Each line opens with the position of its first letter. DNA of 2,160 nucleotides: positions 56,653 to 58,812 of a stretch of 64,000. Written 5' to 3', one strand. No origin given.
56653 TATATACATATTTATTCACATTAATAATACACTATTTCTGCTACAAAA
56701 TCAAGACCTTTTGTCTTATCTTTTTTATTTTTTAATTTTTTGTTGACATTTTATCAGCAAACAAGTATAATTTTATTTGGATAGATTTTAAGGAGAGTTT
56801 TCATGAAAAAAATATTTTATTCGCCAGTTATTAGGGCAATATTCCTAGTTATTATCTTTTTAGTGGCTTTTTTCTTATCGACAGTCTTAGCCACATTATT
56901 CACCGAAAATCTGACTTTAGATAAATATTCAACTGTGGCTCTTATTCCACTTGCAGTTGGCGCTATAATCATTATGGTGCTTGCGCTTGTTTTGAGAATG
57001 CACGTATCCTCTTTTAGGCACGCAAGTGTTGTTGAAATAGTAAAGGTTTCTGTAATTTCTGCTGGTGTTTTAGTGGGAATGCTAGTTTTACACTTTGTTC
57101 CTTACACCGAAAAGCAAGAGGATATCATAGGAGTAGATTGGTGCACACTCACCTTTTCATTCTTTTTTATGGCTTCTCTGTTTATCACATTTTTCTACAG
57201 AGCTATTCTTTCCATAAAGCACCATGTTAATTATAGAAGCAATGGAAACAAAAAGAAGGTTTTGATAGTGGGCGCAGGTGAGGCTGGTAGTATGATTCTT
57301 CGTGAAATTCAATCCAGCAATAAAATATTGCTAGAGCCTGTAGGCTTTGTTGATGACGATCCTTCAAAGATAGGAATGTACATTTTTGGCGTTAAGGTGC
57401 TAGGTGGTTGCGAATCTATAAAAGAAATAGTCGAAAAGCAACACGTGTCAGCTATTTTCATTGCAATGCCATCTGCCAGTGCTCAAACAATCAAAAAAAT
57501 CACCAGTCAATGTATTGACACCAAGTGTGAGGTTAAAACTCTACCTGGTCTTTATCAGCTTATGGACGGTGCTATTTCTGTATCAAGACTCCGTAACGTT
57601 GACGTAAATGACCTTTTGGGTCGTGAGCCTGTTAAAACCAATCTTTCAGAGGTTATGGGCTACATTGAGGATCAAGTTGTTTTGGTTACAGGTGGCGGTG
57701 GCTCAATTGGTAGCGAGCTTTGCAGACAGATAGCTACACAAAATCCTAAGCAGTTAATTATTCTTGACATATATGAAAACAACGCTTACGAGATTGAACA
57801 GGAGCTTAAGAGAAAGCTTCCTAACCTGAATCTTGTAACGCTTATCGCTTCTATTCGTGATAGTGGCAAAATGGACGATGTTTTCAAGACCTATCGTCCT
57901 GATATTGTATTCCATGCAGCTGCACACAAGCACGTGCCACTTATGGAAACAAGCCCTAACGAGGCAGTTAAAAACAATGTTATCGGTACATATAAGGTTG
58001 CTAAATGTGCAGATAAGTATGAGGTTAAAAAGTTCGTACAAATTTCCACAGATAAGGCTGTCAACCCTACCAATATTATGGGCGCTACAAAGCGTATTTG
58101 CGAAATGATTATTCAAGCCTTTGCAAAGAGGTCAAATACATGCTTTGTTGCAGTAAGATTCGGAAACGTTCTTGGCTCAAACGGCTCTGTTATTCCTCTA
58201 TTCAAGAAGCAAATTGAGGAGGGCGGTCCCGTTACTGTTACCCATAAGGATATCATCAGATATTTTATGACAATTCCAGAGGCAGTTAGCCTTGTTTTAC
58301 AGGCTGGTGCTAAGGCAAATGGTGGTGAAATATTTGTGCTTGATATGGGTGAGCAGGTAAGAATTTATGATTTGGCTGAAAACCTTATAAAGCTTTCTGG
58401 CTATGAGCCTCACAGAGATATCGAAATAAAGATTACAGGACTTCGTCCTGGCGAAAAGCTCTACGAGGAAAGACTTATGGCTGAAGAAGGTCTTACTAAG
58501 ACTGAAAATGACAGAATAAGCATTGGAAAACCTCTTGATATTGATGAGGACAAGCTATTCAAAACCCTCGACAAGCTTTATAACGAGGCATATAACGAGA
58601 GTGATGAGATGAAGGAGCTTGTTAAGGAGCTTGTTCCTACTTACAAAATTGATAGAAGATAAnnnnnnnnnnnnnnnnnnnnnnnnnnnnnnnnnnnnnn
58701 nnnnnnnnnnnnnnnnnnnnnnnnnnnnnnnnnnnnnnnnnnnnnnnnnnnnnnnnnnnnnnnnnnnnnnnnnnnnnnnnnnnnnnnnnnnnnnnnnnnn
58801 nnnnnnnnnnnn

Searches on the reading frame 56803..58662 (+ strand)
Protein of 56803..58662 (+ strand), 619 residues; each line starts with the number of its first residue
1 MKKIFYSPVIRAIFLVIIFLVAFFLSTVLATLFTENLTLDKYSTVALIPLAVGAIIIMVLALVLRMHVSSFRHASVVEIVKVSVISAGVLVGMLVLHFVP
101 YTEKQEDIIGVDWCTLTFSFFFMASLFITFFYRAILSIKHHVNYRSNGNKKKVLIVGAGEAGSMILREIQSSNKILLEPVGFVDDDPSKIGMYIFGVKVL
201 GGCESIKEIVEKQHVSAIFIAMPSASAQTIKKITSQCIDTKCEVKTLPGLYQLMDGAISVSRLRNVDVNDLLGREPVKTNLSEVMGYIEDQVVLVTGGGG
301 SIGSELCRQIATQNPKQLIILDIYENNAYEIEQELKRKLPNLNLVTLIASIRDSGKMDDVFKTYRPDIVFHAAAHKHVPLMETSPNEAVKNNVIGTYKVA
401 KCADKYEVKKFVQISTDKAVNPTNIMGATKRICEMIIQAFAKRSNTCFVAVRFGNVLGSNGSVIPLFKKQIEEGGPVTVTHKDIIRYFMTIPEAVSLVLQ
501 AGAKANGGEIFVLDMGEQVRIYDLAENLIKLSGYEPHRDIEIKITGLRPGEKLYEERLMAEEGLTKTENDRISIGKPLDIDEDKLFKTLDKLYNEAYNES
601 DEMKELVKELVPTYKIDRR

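Call 10: search_protein_families(library=pfam, proteins=[window:56803-58662:+], max_evalue=1)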
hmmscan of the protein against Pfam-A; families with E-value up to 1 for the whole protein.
window:56803-58662:+ (619 aa): 21 families
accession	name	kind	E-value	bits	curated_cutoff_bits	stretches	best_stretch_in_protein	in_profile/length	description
PF02719.21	Polysacc_synt_2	-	1.3e-124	415.6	20.2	1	293-574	1-290/293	Polysaccharide biosynthesis protein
PF01370.27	Epimerase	-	3.3e-28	99.2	20.9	1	293-511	1-237/240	NAD dependent epimerase/dehydratase family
PF16363.11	GDP_Man_Dehyd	-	9.7e-19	68.4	27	1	294-522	1-256/332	GDP-mannose 4,6 dehydratase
PF13727.12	CoA_binding_3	-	8.1e-17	62.2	25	1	113-248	43-175/175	CoA-binding domain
PF04321.23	RmlD_sub_bind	-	6.3e-16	58.7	27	1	293-535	3-234/287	RmlD substrate binding domain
PF01073.25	3Beta_HSD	-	3.4e-10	39.9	22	1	294-422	1-122/280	3-beta hydroxysteroid dehydrogenase/isomerase family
PF07993.18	NAD_binding_4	-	3.4e-07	30.1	20.1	1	367-423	90-143/258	Male sterility protein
PF00106.31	adh_short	-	4.3e-06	26.8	26.6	1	291-364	1-71/195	short chain dehydrogenase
PF01408.29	GFO_IDH_MocA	-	4.2e-05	24.6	24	1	152-244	2-89/120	Oxidoreductase family, NAD-binding Rossmann fold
PF02629.25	CoA_binding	-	0.00011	23.3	22.3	1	150-229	3-80/97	CoA binding domain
PF17836.7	PglD_N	-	0.00031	21.7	23.4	1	152-222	1-65/78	PglD N-terminal domain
PF02254.24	TrkA_N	-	0.00032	21.4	23.8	0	153-192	1-36/116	TrkA-N domain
PF01488.26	Shikimate_DH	-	0.00042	20.9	24.3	1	148-172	10-34/138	Shikimate / quinate 5-dehydrogenase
PF03447.22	NAD_binding_3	-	0.0015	19.6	24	1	298-377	1-70/116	Homoserine dehydrogenase, NAD binding domain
PF08659.16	KR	-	0.0021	18.4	22.6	1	293-412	3-132/180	KR domain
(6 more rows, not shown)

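Call 12: find_encoding_contigs(protein=window:56803-58662:+, flank=10000, max_places=10)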
Protein window:56803-58662:+ (619 aa): 4 contigs read that carry it; 4 places shown.
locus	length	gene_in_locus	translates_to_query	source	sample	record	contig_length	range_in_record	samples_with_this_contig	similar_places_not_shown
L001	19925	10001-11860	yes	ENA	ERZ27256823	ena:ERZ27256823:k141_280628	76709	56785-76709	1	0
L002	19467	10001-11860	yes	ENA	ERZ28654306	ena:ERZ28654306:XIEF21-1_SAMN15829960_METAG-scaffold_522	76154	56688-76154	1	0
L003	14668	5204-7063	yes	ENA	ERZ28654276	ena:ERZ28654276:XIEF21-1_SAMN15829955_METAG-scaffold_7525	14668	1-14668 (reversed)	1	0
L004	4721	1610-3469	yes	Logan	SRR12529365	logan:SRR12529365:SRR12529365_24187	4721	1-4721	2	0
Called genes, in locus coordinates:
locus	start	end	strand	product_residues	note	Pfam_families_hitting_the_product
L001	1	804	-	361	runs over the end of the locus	PF04909:Amidohydro_2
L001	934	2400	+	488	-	PF09547:SpoIVA_ATPase, PF20438:SpoIVA_middle, PF20439:SpoIVA_C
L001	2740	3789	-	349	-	PF00657:Lipase_GDSL, PF13472:Lipase_GDSL_2, PF17182:OSK (weak)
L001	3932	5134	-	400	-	PF00009:GTP_EFTU, PF03144:GTP_EFTU_D2, PF03143:GTP_EFTU_D3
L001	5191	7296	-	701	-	PF00009:GTP_EFTU, PF03144:GTP_EFTU_D2, PF22042:EF-G_D2, PF14492:EFG_III, PF16658:RF3_C (weak), PF03764:EFG_IV, PF00679:EFG_C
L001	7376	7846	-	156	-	PF00177:Ribosomal_S7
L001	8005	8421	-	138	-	PF00164:Ribosom_S12_S23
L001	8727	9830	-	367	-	PF00091:Tubulin, PF12327:FtsZ_C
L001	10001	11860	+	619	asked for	PF13727:CoA_binding_3, PF00106:adh_short (weak), PF04321:RmlD_sub_bind, PF01073:3Beta_HSD, PF01370:Epimerase, PF02719:Polysacc_synt_2, PF07993:NAD_binding_4 (faint), PF16363:GDP_Man_Dehyd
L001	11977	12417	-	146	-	-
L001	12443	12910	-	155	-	-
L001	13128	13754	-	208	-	-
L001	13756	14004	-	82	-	-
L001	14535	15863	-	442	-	PF01743:PolyA_pol, PF12627:PolyA_pol_RNAbd, PF01966:HD (weak), PF13735:tRNA_NucTran2_2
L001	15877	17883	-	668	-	PF22745:Nlig-Ia, PF01653:DNA_ligase_aden, PF03120:OB_DNA_ligase, PF12826:HHH_2, PF14520:HHH_5 (weak), PF00533:BRCT, PF12738:PTCB-BRCT (faint), PF16589:BRCT_2 (weak)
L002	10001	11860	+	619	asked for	PF13727:CoA_binding_3, PF00106:adh_short (weak), PF04321:RmlD_sub_bind, PF01073:3Beta_HSD, PF01370:Epimerase, PF02719:Polysacc_synt_2, PF07993:NAD_binding_4 (faint), PF16363:GDP_Man_Dehyd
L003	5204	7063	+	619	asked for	PF13727:CoA_binding_3, PF00106:adh_short (weak), PF04321:RmlD_sub_bind, PF01073:3Beta_HSD, PF01370:Epimerase, PF02719:Polysacc_synt_2, PF07993:NAD_binding_4 (faint), PF16363:GDP_Man_Dehyd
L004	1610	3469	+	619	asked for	PF13727:CoA_binding_3, PF00106:adh_short (weak), PF04321:RmlD_sub_bind, PF01073:3Beta_HSD, PF01370:Epimerase, PF02719:Polysacc_synt_2, PF07993:NAD_binding_4 (faint), PF16363:GDP_Man_Dehyd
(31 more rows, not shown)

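Call 29: find_homologous_proteins(query=window:56803-58662:+, max_evalue=1e-100)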
Query window:56803-58662:+ (619 aa): 8000 proteins with E <= 1e-100 among 8000 candidates; the best 120 are listed.
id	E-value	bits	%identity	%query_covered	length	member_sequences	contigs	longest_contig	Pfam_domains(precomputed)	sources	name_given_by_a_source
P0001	0.0e+0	1353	99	100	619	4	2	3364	PF13727.13,PF04321.24,PF16363.12,PF02719.22,PF01073.26,PF07993.19,PF00106.32,PF01370.28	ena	-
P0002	0.0e+0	1090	79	100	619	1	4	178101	PF13727.13,PF04321.24,PF16363.12,PF02719.22,PF01073.26,PF07993.19,PF00106.32,PF01370.28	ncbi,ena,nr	ncbi:MAG: polysaccharide biosynthesis protein [Clostridia bacterium]|nr:polysaccharide biosynthesis 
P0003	0.0e+0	1085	78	100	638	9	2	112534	PF13727.13,PF04321.24,PF16363.12,PF02719.22,PF01073.26,PF07993.19,PF00106.32,PF01370.28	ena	-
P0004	3.8e-286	968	71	100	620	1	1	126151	PF13727.13,PF04321.24,PF16363.12,PF02719.22,PF01073.26,PF07993.19,PF00106.32,PF01370.28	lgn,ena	-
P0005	9.5e-286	967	71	100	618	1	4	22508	PF17836.8,PF13727.13,PF04321.24,PF16363.12,PF02719.22,PF01073.26,PF07993.19,PF00106.32,PF01370.28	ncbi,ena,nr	ncbi:MAG: polysaccharide biosynthesis protein [Clostridia bacterium]|nr:polysaccharide biosynthesis 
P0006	2.0e-283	959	71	100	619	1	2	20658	PF13727.13,PF04321.24,PF16363.12,PF02719.22,PF01073.26,PF07993.19,PF00106.32,PF01370.28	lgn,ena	-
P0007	1.1e-282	957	71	100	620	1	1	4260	PF13727.13,PF04321.24,PF16363.12,PF02719.22,PF01073.26,PF07993.19,PF00106.32,PF01370.28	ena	-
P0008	7.6e-282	954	71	100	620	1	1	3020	PF13727.13,PF04321.24,PF16363.12,PF02719.22,PF01073.26,PF07993.19,PF00106.32,PF01370.28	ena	-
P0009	9.2e-281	951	71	100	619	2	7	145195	PF13727.13,PF04321.24,PF16363.12,PF02719.22,PF01073.26,PF07993.19,PF00106.32,PF01370.28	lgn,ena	-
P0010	6.2e-280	948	71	100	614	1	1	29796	PF02629.26,PF13727.13,PF04321.24,PF16363.12,PF02719.22,PF01073.26,PF07993.19,PF01370.28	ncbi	-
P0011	9.9e-280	947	71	100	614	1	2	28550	PF02629.26,PF13727.13,PF04321.24,PF16363.12,PF02719.22,PF01073.26,PF07993.19,PF01370.28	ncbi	-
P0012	1.4e-279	947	71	100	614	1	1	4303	PF02629.26,PF13727.13,PF04321.24,PF16363.12,PF02719.22,PF01073.26,PF07993.19,PF13460.13,PF00106.32,PF01370.28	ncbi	-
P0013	1.5e-279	947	70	100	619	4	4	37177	PF13727.13,PF04321.24,PF16363.12,PF02719.22,PF01073.26,PF07993.19,PF00106.32,PF01370.28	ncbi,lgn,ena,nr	ncbi:MAG: polysaccharide biosynthesis protein [Clostridia bacterium]|nr:polysaccharide biosynthesis 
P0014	3.4e-279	945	71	100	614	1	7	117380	PF02629.26,PF13727.13,PF04321.24,PF16363.12,PF02719.22,PF01073.26,PF07993.19,PF01370.28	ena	-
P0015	3.5e-279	945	71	100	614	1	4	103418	PF02629.26,PF13727.13,PF04321.24,PF16363.12,PF02719.22,PF01073.26,PF07993.19,PF01370.28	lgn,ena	-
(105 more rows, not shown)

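Call 30: find_encoding_contigs(protein=P0002, flank=10000, max_places=4)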
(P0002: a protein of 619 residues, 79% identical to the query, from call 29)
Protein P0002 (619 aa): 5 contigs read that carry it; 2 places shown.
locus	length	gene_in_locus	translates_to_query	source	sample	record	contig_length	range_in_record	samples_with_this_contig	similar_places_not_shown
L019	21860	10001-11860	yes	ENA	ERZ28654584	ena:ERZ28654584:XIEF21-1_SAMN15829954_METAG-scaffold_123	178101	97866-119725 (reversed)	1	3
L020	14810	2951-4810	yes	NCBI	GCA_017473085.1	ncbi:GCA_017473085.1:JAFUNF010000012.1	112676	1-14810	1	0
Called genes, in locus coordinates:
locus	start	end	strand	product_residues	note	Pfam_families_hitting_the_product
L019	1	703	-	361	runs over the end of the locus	PF04909:Amidohydro_2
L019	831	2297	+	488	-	PF09547:SpoIVA_ATPase, PF20438:SpoIVA_middle, PF20439:SpoIVA_C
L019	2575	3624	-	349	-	PF00657:Lipase_GDSL, PF13472:Lipase_GDSL_2, PF17182:OSK (weak)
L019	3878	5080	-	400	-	PF00009:GTP_EFTU, PF03144:GTP_EFTU_D2, PF03143:GTP_EFTU_D3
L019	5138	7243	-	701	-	PF00009:GTP_EFTU, PF03144:GTP_EFTU_D2, PF22042:EF-G_D2, PF14492:EFG_III, PF16658:RF3_C (weak), PF03764:EFG_IV, PF00679:EFG_C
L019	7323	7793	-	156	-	PF00177:Ribosomal_S7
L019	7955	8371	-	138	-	PF00164:Ribosom_S12_S23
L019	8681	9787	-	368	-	PF00091:Tubulin, PF12327:FtsZ_C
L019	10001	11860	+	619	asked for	PF13727:CoA_binding_3, PF00106:adh_short (faint), PF04321:RmlD_sub_bind, PF01073:3Beta_HSD, PF01370:Epimerase, PF02719:Polysacc_synt_2, PF07993:NAD_binding_4 (faint), PF16363:GDP_Man_Dehyd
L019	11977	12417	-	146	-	-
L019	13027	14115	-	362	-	-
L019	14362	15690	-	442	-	PF01743:PolyA_pol, PF12627:PolyA_pol_RNAbd, PF01966:HD, PF13735:tRNA_NucTran2_2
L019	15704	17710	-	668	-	PF22745:Nlig-Ia, PF01653:DNA_ligase_aden, PF03120:OB_DNA_ligase, PF12826:HHH_2, PF14520:HHH_5 (weak), PF00533:BRCT, PF16589:BRCT_2 (faint)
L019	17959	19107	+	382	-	PF13529:Peptidase_C39_2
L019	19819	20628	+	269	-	PF02811:PHP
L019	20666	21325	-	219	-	PF00657:Lipase_GDSL, PF13472:Lipase_GDSL_2, PF16255:Lipase_GDSL_lke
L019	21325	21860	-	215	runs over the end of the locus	PF00657:Lipase_GDSL, PF13472:Lipase_GDSL_2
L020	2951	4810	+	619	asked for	PF13727:CoA_binding_3, PF00106:adh_short (faint), PF04321:RmlD_sub_bind, PF01073:3Beta_HSD, PF01370:Epimerase, PF02719:Polysacc_synt_2, PF07993:NAD_binding_4 (faint), PF16363:GDP_Man_Dehyd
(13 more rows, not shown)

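Call 31: find_encoding_contigs(protein=P0003, flank=10000, max_places=4)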
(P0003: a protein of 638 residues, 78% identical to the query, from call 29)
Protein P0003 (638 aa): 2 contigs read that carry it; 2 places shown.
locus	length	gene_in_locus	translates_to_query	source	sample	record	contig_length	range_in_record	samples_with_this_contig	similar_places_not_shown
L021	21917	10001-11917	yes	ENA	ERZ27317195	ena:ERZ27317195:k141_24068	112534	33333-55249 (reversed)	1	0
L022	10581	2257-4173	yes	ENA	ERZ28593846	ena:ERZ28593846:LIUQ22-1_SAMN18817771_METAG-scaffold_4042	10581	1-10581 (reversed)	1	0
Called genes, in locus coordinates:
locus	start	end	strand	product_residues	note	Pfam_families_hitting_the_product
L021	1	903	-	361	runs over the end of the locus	PF04909:Amidohydro_2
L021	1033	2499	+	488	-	PF09547:SpoIVA_ATPase, PF20438:SpoIVA_middle, PF20439:SpoIVA_C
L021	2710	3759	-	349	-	PF00657:Lipase_GDSL, PF13472:Lipase_GDSL_2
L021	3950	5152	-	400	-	PF00009:GTP_EFTU, PF03144:GTP_EFTU_D2, PF03143:GTP_EFTU_D3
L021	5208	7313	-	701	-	PF00009:GTP_EFTU, PF03144:GTP_EFTU_D2, PF22042:EF-G_D2, PF14492:EFG_III, PF16658:RF3_C (weak), PF03764:EFG_IV, PF00679:EFG_C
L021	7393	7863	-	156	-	PF00177:Ribosomal_S7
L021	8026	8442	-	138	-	PF00164:Ribosom_S12_S23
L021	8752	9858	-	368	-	PF00091:Tubulin, PF12327:FtsZ_C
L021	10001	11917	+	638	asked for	PF13727:CoA_binding_3, PF00106:adh_short (faint), PF01073:3Beta_HSD, PF01370:Epimerase, PF02719:Polysacc_synt_2, PF04321:RmlD_sub_bind, PF07993:NAD_binding_4 (faint), PF16363:GDP_Man_Dehyd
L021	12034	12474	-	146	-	-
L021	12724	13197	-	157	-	-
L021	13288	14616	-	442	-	PF01743:PolyA_pol, PF12627:PolyA_pol_RNAbd, PF01966:HD, PF13735:tRNA_NucTran2_2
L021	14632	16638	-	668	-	PF22745:Nlig-Ia, PF01653:DNA_ligase_aden, PF03120:OB_DNA_ligase, PF12826:HHH_2, PF14520:HHH_5 (weak), PF00533:BRCT, PF16589:BRCT_2 (weak)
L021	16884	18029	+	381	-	PF13529:Peptidase_C39_2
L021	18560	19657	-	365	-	PF14657:Arm-DNA-bind_4 (weak), PF14659:Phage_int_SAM_3, PF00589:Phage_integrase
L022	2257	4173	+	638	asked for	PF13727:CoA_binding_3, PF00106:adh_short (faint), PF01073:3Beta_HSD, PF01370:Epimerase, PF02719:Polysacc_synt_2, PF04321:RmlD_sub_bind, PF07993:NAD_binding_4 (faint), PF16363:GDP_Man_Dehyd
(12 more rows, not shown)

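Call 32: find_encoding_contigs(protein=P0004, flank=10000, max_places=3)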
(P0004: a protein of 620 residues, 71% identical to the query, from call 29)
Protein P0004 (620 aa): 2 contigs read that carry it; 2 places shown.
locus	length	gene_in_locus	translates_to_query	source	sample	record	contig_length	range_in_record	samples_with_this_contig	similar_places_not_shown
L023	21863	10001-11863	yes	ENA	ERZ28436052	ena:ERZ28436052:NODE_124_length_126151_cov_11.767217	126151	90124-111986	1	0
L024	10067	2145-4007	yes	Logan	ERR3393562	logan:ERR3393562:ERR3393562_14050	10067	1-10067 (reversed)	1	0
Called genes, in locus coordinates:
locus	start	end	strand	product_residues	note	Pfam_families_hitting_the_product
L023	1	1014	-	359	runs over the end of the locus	PF04909:Amidohydro_2 (faint)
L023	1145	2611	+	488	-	PF09547:SpoIVA_ATPase, PF20438:SpoIVA_middle, PF20439:SpoIVA_C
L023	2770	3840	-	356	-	PF00657:Lipase_GDSL, PF13472:Lipase_GDSL_2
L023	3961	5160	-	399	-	PF00009:GTP_EFTU, PF03144:GTP_EFTU_D2, PF03143:GTP_EFTU_D3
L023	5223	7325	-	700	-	PF00009:GTP_EFTU, PF03144:GTP_EFTU_D2, PF22042:EF-G_D2, PF14492:EFG_III, PF16658:RF3_C (weak), PF03764:EFG_IV, PF00679:EFG_C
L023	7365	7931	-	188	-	PF00177:Ribosomal_S7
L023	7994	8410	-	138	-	PF00164:Ribosom_S12_S23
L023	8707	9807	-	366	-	PF00091:Tubulin, PF12327:FtsZ_C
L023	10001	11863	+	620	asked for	PF13727:CoA_binding_3, PF07993:NAD_binding_4 (faint), PF00106:adh_short (weak), PF01073:3Beta_HSD, PF01370:Epimerase, PF02719:Polysacc_synt_2, PF04321:RmlD_sub_bind, PF16363:GDP_Man_Dehyd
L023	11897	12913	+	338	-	PF12773:DZR (weak), PF13240:Zn_Ribbon_1 (faint), PF13248:Zn_ribbon_3 (faint)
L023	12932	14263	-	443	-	PF01743:PolyA_pol, PF12627:PolyA_pol_RNAbd, PF01966:HD, PF13735:tRNA_NucTran2_2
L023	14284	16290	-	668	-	PF22745:Nlig-Ia, PF01653:DNA_ligase_aden, PF03120:OB_DNA_ligase, PF14520:HHH_5 (faint), PF12826:HHH_2, PF00533:BRCT, PF12738:PTCB-BRCT (weak), PF16589:BRCT_2 (weak)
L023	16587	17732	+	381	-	PF13529:Peptidase_C39_2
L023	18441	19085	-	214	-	PF00657:Lipase_GDSL, PF13472:Lipase_GDSL_2, PF16255:Lipase_GDSL_lke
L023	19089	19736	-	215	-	PF00657:Lipase_GDSL, PF13472:Lipase_GDSL_2, PF16255:Lipase_GDSL_lke (faint)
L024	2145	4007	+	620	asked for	PF13727:CoA_binding_3, PF07993:NAD_binding_4 (faint), PF00106:adh_short (weak), PF01073:3Beta_HSD, PF01370:Epimerase, PF02719:Polysacc_synt_2, PF04321:RmlD_sub_bind, PF16363:GDP_Man_Dehyd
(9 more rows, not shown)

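Call 55: search_protein_families(library=ncbifam, proteins=[L019:11977-12417:-], max_evalue=0.01)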
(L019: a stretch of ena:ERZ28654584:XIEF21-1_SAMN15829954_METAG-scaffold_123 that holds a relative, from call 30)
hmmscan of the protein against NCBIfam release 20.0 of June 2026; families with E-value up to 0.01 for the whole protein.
L019:11977-12417:- (146 aa): 0 families

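Call 71: search_protein_families(library=pfam, proteins=[L029:5949-6215:+, L029:7345-7908:+, L031:3070-3687:+], max_evalue=0.01)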
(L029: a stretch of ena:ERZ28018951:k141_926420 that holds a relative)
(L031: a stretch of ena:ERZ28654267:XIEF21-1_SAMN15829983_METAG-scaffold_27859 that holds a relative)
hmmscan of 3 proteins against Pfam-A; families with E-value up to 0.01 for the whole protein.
L029:5949-6215:+ (88 aa): 0 families

L029:7345-7908:+ (187 aa): 0 families

L031:3070-3687:+ (205 aa): 0 families
